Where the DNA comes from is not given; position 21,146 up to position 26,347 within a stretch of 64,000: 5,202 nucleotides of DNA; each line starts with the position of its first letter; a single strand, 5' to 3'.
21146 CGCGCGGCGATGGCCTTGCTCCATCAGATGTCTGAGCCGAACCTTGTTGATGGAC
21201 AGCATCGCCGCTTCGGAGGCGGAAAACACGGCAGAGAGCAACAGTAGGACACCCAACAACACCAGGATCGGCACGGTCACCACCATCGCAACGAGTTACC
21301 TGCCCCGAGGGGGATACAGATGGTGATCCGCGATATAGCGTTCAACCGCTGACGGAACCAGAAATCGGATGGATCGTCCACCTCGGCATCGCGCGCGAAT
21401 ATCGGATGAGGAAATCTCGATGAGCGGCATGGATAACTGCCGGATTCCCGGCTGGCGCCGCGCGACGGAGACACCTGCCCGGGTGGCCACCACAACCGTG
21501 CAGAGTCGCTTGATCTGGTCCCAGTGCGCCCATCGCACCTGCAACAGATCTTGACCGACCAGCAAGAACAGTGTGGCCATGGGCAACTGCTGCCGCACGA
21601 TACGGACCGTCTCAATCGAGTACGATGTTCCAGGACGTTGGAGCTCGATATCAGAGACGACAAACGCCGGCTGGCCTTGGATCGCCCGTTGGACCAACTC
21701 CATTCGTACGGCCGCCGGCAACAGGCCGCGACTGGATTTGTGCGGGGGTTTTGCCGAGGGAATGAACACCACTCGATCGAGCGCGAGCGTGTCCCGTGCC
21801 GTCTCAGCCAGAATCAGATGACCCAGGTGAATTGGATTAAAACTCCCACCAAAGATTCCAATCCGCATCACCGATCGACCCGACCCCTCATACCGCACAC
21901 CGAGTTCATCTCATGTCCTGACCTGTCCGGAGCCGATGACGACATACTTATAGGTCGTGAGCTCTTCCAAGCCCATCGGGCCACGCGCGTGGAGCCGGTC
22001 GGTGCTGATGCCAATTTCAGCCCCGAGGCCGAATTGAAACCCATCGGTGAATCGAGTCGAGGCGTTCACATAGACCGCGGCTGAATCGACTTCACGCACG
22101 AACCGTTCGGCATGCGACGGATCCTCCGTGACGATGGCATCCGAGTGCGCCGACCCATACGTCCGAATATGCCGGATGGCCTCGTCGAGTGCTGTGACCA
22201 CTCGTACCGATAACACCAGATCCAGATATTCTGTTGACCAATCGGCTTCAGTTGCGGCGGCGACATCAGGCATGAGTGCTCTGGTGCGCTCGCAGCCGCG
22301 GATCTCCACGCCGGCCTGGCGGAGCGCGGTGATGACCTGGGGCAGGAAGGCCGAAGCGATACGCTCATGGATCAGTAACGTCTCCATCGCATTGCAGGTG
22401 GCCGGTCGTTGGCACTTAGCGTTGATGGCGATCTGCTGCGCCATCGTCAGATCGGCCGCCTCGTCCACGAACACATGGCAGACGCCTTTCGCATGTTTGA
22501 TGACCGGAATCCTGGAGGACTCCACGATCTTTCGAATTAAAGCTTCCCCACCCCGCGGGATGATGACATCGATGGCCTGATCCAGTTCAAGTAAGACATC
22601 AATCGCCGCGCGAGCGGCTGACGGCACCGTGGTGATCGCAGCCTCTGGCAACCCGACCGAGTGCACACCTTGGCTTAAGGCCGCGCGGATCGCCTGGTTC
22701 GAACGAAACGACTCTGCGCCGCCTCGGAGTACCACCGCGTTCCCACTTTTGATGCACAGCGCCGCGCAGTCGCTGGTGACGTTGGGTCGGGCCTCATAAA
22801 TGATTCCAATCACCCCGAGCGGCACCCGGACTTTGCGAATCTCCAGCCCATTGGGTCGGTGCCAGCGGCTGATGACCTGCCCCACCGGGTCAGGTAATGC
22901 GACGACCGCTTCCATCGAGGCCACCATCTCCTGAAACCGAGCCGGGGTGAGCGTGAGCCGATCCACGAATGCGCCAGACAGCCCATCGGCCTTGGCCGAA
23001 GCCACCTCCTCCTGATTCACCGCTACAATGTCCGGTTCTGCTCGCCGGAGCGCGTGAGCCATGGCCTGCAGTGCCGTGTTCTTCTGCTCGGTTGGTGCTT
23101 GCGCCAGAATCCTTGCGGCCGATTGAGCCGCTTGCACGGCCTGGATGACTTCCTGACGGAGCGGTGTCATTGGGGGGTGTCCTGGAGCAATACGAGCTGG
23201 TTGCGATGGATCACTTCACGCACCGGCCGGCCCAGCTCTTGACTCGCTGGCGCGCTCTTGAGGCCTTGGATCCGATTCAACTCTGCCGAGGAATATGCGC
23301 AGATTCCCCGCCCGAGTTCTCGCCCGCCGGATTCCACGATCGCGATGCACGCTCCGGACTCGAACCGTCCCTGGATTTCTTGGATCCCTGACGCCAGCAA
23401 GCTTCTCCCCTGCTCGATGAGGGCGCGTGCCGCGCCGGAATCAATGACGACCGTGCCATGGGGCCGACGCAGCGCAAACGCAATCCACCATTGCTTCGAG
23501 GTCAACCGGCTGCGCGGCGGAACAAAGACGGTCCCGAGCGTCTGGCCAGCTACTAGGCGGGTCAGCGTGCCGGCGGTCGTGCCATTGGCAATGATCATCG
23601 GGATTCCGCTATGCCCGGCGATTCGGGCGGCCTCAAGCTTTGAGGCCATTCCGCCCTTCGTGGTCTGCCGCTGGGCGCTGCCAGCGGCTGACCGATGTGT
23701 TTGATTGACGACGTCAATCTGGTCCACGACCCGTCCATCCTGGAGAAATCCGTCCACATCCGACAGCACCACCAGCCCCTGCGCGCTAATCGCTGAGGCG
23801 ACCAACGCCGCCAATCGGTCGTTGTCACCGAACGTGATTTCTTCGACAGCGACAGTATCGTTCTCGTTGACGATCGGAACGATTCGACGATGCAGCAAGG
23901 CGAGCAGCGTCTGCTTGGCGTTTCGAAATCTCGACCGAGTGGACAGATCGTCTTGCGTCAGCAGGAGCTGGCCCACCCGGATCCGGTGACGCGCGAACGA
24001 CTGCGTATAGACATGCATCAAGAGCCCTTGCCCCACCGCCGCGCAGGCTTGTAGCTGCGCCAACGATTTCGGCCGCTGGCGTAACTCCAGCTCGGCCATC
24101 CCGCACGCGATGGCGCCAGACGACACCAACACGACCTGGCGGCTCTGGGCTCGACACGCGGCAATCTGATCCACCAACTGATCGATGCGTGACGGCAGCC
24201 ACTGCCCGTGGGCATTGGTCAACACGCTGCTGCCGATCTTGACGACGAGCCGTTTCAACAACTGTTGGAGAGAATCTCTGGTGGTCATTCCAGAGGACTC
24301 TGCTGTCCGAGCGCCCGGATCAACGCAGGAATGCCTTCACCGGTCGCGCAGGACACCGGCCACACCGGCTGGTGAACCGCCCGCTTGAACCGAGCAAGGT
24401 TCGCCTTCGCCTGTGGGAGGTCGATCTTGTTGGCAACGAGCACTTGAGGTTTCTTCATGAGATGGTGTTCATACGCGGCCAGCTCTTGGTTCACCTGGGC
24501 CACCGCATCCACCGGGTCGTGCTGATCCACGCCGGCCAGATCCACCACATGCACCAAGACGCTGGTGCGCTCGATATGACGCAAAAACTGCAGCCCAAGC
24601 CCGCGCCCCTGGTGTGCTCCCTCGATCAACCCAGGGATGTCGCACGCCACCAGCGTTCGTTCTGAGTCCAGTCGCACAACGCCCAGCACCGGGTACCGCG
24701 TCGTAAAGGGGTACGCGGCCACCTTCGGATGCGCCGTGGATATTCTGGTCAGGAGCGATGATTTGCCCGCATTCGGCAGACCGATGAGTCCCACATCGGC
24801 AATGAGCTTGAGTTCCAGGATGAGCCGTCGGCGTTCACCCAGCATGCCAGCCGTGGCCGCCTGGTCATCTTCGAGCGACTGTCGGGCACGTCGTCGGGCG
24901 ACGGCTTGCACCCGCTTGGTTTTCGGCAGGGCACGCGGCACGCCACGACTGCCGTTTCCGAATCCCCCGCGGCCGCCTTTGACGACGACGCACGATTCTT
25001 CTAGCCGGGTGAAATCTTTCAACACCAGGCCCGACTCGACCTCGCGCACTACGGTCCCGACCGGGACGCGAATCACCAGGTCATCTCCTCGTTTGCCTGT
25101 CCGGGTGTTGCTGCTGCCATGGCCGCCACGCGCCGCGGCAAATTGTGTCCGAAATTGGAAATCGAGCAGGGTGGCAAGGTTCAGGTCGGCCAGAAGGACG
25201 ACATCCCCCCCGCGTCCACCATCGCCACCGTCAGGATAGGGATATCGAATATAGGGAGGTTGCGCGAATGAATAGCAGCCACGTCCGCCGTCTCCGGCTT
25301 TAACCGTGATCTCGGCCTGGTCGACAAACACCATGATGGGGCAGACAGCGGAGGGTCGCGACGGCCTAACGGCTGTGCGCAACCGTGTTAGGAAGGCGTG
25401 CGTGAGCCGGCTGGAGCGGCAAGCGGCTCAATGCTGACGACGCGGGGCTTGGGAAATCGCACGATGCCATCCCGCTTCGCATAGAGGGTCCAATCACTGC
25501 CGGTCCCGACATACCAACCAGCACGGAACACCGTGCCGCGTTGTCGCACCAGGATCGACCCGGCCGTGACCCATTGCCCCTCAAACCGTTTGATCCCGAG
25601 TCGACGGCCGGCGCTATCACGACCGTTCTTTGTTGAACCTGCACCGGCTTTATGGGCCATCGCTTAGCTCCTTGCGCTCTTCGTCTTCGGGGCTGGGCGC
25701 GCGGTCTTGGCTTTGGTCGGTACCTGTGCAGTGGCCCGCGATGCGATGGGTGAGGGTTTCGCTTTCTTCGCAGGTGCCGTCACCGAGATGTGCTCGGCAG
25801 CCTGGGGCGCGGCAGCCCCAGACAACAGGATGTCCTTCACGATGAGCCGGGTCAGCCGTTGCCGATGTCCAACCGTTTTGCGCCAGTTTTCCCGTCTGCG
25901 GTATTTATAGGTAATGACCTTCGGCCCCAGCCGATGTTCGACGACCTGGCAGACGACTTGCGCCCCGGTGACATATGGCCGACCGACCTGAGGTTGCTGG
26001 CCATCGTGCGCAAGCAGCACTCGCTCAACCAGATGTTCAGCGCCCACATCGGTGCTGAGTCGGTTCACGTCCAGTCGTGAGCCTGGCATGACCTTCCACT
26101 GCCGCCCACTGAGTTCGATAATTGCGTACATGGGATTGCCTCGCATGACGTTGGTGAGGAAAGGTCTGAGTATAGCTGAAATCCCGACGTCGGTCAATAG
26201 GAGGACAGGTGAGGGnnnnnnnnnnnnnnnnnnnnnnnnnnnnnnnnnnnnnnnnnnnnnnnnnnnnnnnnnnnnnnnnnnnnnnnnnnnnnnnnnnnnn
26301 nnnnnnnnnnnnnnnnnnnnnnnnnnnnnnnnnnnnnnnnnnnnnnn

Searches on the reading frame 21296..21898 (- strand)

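Call 63: search_protein_families(library=pfam, max_evalue=1e-8, proteins=[window:21296-21898:-])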
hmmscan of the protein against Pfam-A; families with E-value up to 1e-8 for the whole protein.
window:21296-21898:- (200 aa): 1 family
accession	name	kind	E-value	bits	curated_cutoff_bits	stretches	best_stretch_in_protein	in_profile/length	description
PF01467.32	CTP_transf_like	-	1.4e-27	96.9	21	1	15-170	1-133/133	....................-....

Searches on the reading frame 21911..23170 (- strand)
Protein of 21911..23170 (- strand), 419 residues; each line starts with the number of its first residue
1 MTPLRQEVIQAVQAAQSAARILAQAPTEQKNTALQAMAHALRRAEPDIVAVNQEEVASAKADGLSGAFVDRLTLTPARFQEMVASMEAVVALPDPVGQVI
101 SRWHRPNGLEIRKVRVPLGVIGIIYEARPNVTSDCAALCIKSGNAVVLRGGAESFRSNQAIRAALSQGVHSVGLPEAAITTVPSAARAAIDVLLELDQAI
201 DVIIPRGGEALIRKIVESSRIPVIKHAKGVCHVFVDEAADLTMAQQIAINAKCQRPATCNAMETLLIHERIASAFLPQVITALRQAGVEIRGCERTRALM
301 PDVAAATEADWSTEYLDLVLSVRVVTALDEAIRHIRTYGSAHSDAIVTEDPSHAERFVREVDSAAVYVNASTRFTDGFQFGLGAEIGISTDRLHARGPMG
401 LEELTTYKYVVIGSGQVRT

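Call 63: search_protein_families(library=pfam, max_evalue=1e-8, proteins=[window:21911-23170:-])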
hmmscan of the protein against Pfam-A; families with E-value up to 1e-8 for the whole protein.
window:21911-23170:- (419 aa): 1 family
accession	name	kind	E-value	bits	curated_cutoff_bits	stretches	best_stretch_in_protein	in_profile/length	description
PF00171.27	Aldedh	-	3.5e-21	75.7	23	1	6-286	29-296/461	Aldehyde dehydrogenase family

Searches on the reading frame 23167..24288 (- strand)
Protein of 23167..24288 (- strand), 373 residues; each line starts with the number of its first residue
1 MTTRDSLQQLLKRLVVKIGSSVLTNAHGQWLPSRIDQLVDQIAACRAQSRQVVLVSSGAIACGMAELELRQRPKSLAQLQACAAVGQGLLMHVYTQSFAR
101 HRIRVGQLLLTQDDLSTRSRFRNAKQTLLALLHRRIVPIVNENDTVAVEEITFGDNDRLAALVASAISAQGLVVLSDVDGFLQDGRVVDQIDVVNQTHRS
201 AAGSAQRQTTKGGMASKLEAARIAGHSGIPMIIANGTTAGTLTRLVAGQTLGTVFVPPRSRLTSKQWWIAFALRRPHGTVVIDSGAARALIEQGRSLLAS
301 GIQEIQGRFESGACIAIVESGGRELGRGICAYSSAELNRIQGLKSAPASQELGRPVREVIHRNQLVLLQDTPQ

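Call 64: search_protein_families(library=pfam, max_evalue=1e-8, proteins=[window:23167-24288:-])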
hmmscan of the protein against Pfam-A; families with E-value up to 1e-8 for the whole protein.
window:23167-24288:- (373 aa): 2 families
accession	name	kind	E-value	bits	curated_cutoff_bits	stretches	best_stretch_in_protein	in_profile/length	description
PF00696.33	AA_kinase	-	7.6e-44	150.6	24.9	1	12-235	1-234/234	Amino acid kinase family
PF01472.26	PUA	-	3e-18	66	24.8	1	278-346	1-68/74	PUA domain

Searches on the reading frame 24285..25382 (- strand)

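Call 64: search_protein_families(library=pfam, max_evalue=1e-8, proteins=[window:24285-25382:-])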
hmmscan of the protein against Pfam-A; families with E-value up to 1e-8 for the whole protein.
window:24285-25382:- (365 aa): 2 families
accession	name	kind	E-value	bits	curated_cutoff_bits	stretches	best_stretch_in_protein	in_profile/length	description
PF01018.28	GTP1_OBG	-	8.2e-43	146.1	27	1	20-151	1-125/155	GTP1/OBG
PF01926.29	MMR_HSR1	-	2e-25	89.5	21.9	1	196-319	1-113/113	50S ribosome-binding GTPase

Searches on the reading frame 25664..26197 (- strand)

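Call 64: search_protein_families(library=pfam, max_evalue=1e-8, proteins=[window:25664-26197:-])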
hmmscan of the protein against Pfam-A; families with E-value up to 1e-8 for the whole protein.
window:25664-26197:- (177 aa): 1 family
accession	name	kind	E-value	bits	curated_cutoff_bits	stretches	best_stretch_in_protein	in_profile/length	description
PF00829.26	Ribosomal_L21p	-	1.2e-29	102.9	27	1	23-123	1-99/99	Ribosomal prokaryotic L21 protein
